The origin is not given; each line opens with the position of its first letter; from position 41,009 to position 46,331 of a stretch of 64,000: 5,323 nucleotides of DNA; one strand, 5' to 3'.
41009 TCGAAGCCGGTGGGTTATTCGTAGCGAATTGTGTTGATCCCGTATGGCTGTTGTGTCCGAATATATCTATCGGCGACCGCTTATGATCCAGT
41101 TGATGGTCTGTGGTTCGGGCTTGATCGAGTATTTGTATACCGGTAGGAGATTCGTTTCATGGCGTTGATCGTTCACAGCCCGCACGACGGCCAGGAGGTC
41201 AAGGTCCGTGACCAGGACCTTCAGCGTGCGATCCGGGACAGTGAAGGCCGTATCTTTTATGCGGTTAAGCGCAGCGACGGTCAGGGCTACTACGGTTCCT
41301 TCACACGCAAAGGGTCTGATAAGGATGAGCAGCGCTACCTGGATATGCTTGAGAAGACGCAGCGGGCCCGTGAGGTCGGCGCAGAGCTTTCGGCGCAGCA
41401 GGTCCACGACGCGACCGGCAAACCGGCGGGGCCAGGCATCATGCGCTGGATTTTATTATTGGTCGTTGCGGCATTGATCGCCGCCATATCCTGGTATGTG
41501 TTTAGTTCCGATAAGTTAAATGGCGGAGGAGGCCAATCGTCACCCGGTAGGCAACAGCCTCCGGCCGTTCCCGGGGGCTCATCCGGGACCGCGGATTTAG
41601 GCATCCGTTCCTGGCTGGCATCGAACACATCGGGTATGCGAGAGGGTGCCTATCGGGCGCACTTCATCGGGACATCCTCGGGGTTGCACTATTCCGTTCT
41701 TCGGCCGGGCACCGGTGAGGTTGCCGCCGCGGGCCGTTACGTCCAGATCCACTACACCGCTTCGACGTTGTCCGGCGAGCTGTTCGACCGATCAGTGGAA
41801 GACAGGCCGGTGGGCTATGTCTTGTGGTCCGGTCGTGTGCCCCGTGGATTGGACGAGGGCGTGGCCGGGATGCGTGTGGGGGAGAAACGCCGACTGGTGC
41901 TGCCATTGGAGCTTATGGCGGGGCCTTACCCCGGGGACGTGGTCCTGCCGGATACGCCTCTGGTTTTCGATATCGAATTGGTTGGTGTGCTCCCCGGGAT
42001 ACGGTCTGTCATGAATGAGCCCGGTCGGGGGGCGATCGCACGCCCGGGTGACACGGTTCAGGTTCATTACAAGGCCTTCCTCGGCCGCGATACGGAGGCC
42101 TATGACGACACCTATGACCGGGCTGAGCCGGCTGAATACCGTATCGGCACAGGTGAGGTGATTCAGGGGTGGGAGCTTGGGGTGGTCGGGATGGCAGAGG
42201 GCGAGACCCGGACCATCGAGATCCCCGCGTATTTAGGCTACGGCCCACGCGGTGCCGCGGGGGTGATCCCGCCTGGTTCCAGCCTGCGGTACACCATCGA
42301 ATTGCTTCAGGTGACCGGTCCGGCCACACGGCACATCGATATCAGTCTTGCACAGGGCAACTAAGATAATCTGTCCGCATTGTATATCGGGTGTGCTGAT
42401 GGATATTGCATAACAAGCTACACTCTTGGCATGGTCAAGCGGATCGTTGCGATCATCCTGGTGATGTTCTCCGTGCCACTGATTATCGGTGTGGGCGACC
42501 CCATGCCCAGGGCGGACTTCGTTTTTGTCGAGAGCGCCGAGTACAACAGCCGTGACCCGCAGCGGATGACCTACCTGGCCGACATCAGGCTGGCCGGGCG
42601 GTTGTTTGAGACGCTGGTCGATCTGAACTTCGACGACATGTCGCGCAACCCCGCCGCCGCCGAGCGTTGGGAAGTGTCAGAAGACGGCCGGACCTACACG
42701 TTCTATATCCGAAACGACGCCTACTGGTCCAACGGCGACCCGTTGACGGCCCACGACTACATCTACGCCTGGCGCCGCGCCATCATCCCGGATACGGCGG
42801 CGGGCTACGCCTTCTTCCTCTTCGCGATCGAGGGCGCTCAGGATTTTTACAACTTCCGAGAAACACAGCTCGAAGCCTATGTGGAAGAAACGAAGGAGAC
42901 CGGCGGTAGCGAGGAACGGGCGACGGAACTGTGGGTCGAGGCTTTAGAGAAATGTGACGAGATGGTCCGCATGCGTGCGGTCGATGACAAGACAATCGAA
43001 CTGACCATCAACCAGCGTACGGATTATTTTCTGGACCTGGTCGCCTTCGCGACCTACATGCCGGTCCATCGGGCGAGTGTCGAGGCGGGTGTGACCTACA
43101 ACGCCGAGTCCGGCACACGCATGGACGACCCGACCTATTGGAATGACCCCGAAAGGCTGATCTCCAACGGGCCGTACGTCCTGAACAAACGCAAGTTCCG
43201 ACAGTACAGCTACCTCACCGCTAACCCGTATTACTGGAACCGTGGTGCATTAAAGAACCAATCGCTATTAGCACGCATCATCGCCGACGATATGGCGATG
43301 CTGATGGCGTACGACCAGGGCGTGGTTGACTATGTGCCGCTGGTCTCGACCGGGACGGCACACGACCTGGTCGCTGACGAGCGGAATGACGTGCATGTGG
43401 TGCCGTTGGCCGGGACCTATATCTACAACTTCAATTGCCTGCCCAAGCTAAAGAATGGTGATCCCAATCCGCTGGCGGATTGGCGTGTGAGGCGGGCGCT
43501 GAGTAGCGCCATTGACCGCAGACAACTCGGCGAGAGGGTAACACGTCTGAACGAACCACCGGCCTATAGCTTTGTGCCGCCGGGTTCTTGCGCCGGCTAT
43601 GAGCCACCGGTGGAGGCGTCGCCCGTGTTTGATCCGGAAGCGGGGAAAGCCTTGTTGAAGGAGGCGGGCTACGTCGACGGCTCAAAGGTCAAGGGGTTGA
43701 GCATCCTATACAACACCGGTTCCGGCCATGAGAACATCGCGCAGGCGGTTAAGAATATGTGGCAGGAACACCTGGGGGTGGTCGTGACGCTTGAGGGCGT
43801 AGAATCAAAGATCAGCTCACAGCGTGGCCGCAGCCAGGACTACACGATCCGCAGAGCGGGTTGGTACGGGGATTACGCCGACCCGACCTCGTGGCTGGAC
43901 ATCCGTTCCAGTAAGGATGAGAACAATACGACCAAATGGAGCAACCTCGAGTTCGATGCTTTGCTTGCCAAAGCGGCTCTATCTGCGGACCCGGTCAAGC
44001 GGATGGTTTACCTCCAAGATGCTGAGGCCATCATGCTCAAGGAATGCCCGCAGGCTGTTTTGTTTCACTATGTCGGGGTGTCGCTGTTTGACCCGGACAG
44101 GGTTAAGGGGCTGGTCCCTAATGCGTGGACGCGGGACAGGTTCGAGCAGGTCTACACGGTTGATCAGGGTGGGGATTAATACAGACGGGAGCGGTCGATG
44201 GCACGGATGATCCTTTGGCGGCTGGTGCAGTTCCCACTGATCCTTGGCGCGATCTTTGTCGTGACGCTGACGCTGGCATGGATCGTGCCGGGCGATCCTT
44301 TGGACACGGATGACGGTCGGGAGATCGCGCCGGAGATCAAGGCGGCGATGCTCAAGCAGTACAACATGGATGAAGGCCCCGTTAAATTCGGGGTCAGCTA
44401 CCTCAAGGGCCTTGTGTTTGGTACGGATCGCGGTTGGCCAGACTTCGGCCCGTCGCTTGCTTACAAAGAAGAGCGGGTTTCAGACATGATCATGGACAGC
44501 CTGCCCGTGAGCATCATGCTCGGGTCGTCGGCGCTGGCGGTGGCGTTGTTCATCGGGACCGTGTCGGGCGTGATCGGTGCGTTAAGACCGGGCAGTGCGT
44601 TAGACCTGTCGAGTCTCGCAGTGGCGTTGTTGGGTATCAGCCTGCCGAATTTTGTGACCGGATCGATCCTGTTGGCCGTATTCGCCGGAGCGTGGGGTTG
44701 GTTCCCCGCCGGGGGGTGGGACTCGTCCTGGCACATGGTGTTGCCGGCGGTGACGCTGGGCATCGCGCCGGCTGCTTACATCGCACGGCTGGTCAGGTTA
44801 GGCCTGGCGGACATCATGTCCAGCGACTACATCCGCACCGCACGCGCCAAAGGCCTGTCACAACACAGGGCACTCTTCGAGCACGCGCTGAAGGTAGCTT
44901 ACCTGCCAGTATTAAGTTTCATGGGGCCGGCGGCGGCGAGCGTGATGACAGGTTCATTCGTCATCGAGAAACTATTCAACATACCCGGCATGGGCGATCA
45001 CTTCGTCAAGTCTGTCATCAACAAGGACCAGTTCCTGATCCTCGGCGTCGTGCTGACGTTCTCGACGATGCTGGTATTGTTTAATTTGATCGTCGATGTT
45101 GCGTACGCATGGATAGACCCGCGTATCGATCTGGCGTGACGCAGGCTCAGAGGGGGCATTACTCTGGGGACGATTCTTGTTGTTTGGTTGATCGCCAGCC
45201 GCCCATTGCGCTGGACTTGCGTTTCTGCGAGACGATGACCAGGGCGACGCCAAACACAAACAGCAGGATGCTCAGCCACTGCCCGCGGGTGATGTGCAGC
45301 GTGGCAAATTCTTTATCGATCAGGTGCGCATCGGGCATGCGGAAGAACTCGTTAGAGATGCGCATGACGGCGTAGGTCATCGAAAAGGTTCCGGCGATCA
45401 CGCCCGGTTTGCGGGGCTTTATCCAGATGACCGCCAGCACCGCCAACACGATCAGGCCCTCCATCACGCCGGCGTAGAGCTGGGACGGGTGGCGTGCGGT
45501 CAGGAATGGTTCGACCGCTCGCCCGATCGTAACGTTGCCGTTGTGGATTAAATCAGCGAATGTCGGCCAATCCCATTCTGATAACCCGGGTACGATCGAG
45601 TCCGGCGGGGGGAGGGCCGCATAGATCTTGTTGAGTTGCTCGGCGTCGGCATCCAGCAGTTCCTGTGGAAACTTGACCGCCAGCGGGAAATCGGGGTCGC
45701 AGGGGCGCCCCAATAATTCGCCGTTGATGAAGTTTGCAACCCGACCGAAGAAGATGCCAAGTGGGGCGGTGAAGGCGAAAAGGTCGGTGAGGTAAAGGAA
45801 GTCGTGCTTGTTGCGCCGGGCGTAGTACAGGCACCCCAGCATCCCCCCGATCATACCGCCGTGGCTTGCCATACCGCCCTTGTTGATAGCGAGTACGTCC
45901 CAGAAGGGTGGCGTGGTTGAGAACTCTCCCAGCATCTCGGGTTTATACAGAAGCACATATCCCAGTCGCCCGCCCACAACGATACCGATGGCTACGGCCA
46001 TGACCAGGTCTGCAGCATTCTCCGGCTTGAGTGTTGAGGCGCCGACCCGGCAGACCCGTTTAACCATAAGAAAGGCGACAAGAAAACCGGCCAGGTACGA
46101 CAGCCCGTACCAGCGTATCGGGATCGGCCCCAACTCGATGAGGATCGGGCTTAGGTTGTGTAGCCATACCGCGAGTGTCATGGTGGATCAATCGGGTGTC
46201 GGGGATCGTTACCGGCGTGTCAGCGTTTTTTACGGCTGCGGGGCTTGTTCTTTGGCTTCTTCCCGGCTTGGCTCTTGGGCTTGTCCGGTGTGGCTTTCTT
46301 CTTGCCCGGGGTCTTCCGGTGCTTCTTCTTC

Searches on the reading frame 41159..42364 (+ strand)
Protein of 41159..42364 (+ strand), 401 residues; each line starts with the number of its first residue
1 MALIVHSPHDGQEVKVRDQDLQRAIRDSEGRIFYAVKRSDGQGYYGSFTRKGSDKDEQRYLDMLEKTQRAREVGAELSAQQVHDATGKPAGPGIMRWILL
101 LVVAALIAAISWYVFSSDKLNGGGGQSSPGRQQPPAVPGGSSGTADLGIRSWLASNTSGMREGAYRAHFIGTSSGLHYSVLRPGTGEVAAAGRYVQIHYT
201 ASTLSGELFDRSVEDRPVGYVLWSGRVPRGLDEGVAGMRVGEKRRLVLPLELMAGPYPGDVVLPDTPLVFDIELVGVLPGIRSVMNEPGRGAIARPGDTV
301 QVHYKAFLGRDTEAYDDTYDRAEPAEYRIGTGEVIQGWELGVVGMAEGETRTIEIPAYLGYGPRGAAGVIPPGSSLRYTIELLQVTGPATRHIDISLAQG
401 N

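Call 55: search_protein_families(library=pfam, proteins=[window:41159-42364:+], max_evalue=0.0001)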
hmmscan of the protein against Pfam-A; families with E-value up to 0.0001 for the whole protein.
window:41159-42364:+ (401 aa): 1 family
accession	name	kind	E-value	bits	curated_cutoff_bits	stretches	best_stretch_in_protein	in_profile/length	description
PF00254.34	FKBP_C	-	2.2e-44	150.1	21.1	2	294-383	5-94/94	FKBP-type peptidyl-prolyl cis-trans isomerase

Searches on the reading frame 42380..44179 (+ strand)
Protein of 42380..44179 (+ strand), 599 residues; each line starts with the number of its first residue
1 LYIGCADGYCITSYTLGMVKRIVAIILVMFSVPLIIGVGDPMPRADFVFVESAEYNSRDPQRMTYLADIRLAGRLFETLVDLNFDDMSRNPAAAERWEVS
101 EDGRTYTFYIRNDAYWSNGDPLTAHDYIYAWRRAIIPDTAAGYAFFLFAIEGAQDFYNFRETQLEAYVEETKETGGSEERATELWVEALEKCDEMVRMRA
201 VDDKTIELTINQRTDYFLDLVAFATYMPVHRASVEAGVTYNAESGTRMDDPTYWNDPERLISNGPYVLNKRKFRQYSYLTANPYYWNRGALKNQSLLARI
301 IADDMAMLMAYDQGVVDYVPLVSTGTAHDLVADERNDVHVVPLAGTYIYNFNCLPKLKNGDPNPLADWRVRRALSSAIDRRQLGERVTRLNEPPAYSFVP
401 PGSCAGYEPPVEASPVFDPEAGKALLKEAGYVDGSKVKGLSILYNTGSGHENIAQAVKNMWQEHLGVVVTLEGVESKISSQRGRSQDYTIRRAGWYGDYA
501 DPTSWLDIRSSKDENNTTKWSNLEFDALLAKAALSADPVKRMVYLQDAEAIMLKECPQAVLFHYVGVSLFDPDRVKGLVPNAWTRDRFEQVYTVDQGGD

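Call 55: search_protein_families(library=pfam, proteins=[window:42380-44179:+], max_evalue=0.0001)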
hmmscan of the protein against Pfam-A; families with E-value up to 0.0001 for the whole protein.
window:42380-44179:+ (599 aa): 1 family
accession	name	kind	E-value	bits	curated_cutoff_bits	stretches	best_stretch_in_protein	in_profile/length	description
PF00496.27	SBP_bac_5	-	1.1e-77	262.1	32.4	1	91-515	4-366/368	Bacterial extracellular solute-binding proteins, family 5 Middle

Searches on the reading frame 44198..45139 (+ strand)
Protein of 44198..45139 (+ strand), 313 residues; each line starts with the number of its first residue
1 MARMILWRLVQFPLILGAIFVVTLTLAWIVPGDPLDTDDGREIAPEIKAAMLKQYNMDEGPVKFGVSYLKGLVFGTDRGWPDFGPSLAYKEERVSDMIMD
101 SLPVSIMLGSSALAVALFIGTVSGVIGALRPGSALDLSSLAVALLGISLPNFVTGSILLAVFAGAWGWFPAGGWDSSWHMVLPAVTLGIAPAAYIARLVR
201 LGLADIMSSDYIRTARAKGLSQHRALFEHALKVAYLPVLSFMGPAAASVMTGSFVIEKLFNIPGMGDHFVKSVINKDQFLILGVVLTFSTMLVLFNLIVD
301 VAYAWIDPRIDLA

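Call 56: search_protein_families(library=pfam, proteins=[window:44198-45139:+], max_evalue=0.0001)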
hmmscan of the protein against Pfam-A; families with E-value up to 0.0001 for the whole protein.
window:44198-45139:+ (313 aa): 2 families
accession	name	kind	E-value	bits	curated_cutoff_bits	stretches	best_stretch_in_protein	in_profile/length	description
PF00528.27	BPD_transp_1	-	3.4e-31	108.9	26.4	1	120-310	1-182/184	Binding-protein-dependent transport system inner membrane component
PF19300.4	BPD_transp_1_N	-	5.3e-08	33.5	23.8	1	1-108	1-113/114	Binding-prot-dependent transport system membrane comp, N-term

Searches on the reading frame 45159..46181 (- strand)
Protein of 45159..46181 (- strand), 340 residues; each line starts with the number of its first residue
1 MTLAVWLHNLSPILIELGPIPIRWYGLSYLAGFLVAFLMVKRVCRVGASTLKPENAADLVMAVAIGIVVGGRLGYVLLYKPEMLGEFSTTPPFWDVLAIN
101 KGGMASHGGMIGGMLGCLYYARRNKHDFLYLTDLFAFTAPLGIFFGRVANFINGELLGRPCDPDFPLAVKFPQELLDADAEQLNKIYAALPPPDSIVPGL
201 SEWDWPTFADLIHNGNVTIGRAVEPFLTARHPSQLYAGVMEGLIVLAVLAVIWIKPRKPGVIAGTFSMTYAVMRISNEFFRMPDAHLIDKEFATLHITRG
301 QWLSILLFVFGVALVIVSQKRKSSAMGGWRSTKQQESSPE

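Call 56: search_protein_families(library=pfam, proteins=[window:45159-46181:-], max_evalue=0.0001)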
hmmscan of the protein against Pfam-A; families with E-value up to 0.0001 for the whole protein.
window:45159-46181:- (340 aa): 1 family
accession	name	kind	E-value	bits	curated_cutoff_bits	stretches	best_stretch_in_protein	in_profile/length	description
PF01790.23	LGT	-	4.4e-63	213.2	24.9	1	12-317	1-240/240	Prolipoprotein diacylglyceryl transferase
